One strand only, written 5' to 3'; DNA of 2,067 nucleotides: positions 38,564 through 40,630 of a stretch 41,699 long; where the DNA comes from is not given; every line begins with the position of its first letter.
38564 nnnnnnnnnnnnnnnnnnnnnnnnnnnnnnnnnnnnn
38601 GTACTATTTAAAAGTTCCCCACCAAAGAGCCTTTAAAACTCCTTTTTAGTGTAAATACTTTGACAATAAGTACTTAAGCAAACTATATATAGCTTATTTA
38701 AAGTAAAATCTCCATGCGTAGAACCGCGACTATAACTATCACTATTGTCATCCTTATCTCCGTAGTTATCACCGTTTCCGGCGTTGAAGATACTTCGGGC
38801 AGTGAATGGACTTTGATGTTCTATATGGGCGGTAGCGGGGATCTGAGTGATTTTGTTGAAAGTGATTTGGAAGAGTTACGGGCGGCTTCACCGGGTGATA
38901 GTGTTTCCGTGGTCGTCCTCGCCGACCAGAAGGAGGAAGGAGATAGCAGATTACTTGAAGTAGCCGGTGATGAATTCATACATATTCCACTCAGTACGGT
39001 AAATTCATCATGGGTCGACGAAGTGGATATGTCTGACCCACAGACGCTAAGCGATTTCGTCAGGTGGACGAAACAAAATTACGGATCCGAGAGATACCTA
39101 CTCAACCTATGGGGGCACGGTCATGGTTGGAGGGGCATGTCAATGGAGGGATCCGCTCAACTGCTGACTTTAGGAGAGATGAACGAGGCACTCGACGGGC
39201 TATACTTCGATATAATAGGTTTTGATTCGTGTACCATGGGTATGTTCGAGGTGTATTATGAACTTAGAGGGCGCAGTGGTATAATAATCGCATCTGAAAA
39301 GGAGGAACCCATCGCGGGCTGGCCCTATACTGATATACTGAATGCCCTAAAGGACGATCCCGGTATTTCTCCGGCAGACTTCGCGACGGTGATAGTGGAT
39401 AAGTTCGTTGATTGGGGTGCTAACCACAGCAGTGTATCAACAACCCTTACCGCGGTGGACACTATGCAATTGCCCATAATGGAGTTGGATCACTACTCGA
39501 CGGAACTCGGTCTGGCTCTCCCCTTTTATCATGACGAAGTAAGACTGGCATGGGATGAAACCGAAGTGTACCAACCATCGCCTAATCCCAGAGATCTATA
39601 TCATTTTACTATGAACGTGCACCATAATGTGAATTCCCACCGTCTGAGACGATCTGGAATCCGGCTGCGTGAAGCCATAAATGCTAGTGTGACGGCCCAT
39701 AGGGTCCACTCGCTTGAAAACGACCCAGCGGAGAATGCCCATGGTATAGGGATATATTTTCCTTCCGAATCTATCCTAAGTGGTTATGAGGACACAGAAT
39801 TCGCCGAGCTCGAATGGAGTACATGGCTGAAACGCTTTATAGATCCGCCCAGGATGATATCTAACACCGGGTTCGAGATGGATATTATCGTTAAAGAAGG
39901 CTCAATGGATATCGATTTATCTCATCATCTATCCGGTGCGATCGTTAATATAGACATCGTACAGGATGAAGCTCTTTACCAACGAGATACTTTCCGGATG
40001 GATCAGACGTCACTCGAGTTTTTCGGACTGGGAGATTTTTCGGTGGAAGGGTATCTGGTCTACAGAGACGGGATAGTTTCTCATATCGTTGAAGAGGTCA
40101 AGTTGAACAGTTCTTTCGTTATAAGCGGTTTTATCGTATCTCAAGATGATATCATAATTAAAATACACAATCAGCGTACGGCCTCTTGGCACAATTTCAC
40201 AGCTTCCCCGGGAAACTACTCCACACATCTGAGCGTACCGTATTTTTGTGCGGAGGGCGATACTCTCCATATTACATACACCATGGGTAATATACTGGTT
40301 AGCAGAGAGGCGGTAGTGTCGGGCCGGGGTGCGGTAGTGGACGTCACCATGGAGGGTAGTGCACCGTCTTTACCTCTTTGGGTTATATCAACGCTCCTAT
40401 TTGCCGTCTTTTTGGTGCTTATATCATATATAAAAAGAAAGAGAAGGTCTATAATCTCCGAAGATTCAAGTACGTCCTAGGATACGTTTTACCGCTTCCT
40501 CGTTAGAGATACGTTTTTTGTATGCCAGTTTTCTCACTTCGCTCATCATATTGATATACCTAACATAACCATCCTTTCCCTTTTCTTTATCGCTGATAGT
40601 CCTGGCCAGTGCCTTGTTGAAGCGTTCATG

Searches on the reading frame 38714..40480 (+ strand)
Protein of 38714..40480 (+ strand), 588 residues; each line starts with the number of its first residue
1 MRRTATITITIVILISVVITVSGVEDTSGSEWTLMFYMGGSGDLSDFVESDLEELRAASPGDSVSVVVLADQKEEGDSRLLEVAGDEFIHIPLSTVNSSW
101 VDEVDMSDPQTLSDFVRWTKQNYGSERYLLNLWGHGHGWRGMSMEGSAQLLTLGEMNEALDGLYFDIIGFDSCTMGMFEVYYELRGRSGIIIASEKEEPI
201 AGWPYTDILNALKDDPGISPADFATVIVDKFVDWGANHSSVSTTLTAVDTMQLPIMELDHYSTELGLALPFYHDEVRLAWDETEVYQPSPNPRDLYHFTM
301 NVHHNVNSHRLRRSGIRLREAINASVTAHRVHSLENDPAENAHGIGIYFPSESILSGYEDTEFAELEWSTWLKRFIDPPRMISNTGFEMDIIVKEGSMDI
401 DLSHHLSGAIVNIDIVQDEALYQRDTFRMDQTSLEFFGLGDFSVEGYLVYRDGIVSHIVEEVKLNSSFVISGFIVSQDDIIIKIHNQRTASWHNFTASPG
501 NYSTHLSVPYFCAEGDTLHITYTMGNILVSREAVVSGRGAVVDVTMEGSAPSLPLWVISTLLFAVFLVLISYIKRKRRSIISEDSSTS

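Call 27: search_protein_families(library=pfam, proteins=[window:38714-40480:+])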
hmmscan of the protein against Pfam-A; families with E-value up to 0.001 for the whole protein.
window:38714-40480:+ (588 aa): 1 family
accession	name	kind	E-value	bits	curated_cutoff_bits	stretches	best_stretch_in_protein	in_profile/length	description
PF03415.19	Peptidase_C11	-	2e-36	126.8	25.8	1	37-253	2-224/359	Clostripain family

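Call 41: find_encoding_contigs(protein=window:38714-40480:+, flank=10000, max_places=4)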
Protein window:38714-40480:+ (588 aa): no gene with exactly this product is on record in the collection.
